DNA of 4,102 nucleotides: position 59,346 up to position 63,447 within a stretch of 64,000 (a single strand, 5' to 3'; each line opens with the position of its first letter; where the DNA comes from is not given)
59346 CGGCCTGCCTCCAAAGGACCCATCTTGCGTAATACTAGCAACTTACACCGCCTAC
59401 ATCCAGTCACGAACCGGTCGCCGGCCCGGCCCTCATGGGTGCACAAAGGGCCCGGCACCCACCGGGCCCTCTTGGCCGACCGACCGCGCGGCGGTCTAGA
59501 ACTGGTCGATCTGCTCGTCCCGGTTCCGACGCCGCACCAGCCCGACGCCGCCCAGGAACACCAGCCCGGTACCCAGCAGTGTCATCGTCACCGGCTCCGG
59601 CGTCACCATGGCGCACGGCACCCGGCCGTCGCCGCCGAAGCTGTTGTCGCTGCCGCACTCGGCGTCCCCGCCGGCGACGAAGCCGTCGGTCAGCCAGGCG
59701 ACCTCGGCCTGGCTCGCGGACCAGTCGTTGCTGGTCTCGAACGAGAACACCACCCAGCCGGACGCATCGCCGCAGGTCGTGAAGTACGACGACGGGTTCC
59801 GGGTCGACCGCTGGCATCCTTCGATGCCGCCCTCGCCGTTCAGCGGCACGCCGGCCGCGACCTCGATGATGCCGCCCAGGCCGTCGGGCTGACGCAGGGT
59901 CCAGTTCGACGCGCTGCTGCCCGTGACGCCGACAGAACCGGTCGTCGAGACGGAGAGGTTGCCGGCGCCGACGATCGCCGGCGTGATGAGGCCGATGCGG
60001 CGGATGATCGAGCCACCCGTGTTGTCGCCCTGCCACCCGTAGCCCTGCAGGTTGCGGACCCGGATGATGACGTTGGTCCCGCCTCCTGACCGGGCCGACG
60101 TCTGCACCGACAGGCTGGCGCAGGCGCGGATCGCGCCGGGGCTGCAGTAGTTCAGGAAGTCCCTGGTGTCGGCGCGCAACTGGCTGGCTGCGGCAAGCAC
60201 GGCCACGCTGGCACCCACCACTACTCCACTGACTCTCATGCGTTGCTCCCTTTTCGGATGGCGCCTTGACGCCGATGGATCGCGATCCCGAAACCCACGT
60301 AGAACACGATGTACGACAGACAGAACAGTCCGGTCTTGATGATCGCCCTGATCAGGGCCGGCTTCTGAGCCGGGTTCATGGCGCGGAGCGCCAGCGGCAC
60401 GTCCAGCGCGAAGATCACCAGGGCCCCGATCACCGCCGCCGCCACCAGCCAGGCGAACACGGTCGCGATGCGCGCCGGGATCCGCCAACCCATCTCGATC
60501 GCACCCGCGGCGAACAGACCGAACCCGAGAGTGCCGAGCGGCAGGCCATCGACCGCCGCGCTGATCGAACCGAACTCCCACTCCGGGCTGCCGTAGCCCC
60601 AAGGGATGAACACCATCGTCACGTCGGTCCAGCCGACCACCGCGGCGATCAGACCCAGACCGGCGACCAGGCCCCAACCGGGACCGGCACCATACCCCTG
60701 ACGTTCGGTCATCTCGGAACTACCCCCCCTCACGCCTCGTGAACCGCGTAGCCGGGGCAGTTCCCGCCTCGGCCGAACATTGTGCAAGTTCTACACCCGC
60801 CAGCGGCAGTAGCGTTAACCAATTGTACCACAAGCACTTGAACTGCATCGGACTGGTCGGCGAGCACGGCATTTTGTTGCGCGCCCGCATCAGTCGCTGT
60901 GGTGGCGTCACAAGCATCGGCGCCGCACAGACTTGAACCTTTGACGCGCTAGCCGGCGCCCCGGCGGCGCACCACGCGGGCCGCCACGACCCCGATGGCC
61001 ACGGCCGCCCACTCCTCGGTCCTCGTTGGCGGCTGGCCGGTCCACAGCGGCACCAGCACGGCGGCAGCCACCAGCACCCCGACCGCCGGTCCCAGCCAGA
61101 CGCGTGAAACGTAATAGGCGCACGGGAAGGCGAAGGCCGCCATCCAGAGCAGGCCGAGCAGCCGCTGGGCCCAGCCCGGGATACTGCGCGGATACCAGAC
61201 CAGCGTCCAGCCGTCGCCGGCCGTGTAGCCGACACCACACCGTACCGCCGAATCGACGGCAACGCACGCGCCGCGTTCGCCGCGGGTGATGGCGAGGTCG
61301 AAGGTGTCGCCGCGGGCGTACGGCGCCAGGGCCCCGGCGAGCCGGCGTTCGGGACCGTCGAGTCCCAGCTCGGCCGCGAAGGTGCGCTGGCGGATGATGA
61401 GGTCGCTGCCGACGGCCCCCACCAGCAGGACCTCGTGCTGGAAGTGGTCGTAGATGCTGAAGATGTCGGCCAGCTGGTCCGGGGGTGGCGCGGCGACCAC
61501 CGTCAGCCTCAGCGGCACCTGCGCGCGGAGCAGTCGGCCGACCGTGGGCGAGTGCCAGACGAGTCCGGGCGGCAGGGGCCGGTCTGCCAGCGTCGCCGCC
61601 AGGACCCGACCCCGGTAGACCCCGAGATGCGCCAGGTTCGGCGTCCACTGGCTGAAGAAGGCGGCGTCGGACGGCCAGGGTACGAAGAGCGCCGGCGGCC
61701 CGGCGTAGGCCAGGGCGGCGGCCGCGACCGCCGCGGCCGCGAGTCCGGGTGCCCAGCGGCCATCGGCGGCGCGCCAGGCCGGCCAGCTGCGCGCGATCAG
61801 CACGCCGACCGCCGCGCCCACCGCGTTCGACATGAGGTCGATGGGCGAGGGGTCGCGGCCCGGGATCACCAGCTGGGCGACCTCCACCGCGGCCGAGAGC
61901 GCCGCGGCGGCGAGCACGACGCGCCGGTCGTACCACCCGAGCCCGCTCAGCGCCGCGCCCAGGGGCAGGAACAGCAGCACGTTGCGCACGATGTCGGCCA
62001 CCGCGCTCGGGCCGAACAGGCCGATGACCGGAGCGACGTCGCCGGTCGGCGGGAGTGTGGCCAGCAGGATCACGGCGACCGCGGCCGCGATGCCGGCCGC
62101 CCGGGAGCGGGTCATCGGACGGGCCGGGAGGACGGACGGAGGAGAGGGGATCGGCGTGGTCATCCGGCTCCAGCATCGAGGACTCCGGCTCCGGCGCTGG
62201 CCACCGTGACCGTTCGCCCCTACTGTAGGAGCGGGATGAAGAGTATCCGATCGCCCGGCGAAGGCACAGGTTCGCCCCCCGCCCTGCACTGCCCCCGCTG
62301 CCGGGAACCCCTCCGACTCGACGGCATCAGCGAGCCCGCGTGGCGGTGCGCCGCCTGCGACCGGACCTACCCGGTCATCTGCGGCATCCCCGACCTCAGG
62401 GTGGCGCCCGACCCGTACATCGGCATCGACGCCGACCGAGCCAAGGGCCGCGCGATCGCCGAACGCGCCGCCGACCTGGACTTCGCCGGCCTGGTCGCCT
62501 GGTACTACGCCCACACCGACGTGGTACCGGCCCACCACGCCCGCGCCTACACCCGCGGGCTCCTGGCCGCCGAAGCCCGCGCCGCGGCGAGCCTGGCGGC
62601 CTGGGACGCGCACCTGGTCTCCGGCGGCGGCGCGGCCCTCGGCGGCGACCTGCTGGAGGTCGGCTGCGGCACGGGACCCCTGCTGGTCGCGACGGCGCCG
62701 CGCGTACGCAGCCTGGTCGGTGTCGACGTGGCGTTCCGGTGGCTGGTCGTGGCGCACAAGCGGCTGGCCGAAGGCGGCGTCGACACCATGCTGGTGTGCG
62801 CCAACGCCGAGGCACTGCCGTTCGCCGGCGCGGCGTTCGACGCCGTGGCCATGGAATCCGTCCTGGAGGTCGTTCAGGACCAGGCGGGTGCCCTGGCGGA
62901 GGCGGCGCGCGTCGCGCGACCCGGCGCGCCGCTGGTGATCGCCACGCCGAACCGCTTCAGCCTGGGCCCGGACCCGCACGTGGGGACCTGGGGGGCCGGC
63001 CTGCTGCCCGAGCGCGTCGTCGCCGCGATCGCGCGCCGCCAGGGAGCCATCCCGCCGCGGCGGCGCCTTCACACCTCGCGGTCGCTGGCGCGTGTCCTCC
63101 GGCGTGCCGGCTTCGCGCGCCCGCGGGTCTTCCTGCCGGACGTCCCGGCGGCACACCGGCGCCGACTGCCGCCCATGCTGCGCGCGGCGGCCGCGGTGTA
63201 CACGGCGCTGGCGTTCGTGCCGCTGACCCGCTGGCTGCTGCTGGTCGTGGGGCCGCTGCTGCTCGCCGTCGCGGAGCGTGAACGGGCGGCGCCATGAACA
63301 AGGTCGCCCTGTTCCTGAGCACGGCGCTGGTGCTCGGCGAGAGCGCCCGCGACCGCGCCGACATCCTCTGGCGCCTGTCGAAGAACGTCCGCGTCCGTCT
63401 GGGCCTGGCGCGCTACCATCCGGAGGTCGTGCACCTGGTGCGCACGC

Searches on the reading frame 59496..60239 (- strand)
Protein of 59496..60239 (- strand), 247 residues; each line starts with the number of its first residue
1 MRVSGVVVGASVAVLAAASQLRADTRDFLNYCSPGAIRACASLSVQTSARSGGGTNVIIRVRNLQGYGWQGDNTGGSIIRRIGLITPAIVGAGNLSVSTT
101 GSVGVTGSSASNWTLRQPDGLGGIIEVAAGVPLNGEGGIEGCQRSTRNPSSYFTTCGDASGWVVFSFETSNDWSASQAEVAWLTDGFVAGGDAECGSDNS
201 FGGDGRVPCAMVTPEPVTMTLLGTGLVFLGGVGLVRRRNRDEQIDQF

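Call 19: search_protein_families(library=ncbifam, proteins=[window:59496-60239:-], max_evalue=0.01)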
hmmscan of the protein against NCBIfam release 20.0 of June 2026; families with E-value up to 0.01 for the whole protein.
window:59496-60239:- (247 aa): 3 families
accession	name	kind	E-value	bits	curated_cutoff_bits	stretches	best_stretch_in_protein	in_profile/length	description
NF038125.1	PEP_CTERM_THxN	subfamily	0.00067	19.3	85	1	190-238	200-245/246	THxN family PEP-CTERM protein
TIGR02595.1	PEP_CTERM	domain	0.0018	19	16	1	213-238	1-23/24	PEP-CTERM sorting domain-containing protein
NF038126.1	PEP_CTERM_FxDxF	subfamily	0.0053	17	50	0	188-238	120-165/165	FxDxF family PEP-CTERM protein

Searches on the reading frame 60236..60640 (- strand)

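Call 19: search_protein_families(library=ncbifam, proteins=[window:60236-60640:-], max_evalue=0.01)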
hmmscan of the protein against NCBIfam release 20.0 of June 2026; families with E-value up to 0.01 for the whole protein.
window:60236-60640:- (134 aa): 3 families
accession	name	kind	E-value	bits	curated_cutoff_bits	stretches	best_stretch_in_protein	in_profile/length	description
NF050013.1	HpsJ_like_A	equivalog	2.7e-05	23.9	140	1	5-81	19-95/217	HpsJ-like protein, cyanoexosortase A-associated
NF038305.1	HpsJ_fam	subfamily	4.5e-05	23.5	60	1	6-94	20-108/234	HpsJ family protein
NF033796.1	selen_YedE_FdhT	exception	0.0038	16.4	350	1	26-123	284-379/387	selenium metabolism membrane protein YedE/FdhT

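Call 20: search_protein_families(library=pfam, proteins=[window:60236-60640:-], max_evalue=0.01)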
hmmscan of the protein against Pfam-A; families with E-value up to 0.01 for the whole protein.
window:60236-60640:- (134 aa): 0 families

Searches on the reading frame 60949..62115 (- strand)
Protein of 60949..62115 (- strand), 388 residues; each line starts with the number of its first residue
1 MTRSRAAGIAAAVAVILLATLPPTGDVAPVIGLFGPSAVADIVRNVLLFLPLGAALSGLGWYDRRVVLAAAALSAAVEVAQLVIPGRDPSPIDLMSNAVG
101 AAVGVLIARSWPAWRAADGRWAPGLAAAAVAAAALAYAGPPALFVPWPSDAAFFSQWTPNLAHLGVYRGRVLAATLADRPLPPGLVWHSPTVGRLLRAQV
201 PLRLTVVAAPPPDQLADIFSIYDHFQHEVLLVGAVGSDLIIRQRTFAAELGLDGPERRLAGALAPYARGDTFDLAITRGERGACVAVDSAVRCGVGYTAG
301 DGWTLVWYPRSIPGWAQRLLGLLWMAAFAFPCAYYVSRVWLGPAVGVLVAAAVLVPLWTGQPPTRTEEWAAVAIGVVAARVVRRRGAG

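Call 19: search_protein_families(library=ncbifam, proteins=[window:60949-62115:-], max_evalue=0.01)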
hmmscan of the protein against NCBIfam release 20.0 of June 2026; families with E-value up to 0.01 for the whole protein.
window:60949-62115:- (388 aa): 0 families

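Call 20: search_protein_families(library=pfam, proteins=[window:60949-62115:-], max_evalue=0.01)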
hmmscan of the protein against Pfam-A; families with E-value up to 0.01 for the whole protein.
window:60949-62115:- (388 aa): 1 family
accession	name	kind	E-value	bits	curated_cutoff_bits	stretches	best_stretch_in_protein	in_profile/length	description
PF04892.17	VanZ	-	2.6e-12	47.9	30.1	1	41-109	54-123/126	VanZ like family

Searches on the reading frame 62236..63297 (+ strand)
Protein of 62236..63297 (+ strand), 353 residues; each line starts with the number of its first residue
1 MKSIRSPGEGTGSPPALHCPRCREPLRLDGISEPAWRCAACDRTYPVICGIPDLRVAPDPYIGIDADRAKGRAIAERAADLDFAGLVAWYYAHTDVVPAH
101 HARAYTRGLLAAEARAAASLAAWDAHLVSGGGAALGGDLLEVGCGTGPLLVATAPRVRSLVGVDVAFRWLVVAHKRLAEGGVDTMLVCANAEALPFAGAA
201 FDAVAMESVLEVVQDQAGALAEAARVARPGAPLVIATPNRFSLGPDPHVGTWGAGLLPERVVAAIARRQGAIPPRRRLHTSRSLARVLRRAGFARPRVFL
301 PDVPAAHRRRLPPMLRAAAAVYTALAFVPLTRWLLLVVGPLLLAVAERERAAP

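Call 19: search_protein_families(library=ncbifam, proteins=[window:62236-63297:+], max_evalue=0.01)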
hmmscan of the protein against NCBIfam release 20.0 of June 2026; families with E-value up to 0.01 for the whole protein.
window:62236-63297:+ (353 aa): 24 families
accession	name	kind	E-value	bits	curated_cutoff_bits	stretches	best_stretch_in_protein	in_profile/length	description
TIGR01934.1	MenG_MenH_UbiE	subfamily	1.8e-13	50.4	158.35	1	122-236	26-142/223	ubiquinone/menaquinone biosynthesis methyltransferase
NF045667.1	MTase_DVU1556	equivalog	2e-13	50.3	155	1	135-236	22-120/213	DVU_1556 family methyltransferase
NF001244.0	PRK00216.1-5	equivalog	5.8e-12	45.4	216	1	122-235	35-153/236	bifunctional demethylmenaquinone methyltransferase/2-methoxy-6-polyprenyl-1,4-benzoquinol methylase UbiE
NF047649.1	MTase_UXPK_star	exception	7.8e-12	44.8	460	1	135-236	77-182/283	methyltransferase/UXPK-star double selenoprotein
TIGR01983.1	UbiG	equivalog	7.1e-11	41.8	102.95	1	137-240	51-156/228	bifunctional 2-polyprenyl-6-hydroxyphenol methylase/3-demethylubiquinol 3-O-methyltransferase UbiG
NF001241.0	PRK00216.1-2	equivalog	9.9e-11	41.7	327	1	135-237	51-149/231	demethylmenaquinone methyltransferase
NF043040.1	corrin_prot_MT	hypoth_equivalog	6.7e-10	38.8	180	1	136-236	42-148/216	corrinoid protein-associated methyltransferase CpaM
NF001240.0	PRK00216.1-1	equivalog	8.2e-10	38.1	378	1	122-235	50-168/251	bifunctional demethylmenaquinone methyltransferase/2-methoxy-6-polyprenyl-1,4-benzoquinol methylase UbiE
NF041537.1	ArsM_AhpD_UU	exception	1.5e-09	37.1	510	1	129-236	70-181/345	arsenite methyltransferase/AhpD domain selenoprotein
NF052510.1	methyltran_MpqE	exception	3.4e-09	36.4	335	1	123-234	34-150/234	methyl-plastoquinone biosynthesis methyltransferase MpqE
TIGR02752.1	MenG_heptapren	equivalog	3.4e-08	33.3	419.85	1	136-235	46-149/231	demethylmenaquinone methyltransferase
NF001242.0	PRK00216.1-3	equivalog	6.5e-08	32.3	351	1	139-234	74-174/258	bifunctional demethylmenaquinone methyltransferase/2-methoxy-6-polyprenyl-1,4-benzoquinol methylase UbiE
NF001243.0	PRK00216.1-4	equivalog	1.1e-07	31.4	235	1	135-234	47-150/237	demethylmenaquinone methyltransferase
NF041536.1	ArsM_DUF2284_UU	exception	1.3e-07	30.4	575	1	134-236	75-181/459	arsenite methyltransferase/DUF2284 domain selenoprotein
NF045825.1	FAmtase_mtf2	equivalog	6.3e-07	28.9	400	1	136-235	59-158/248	fatty-acid O-methyltransferase Mtf2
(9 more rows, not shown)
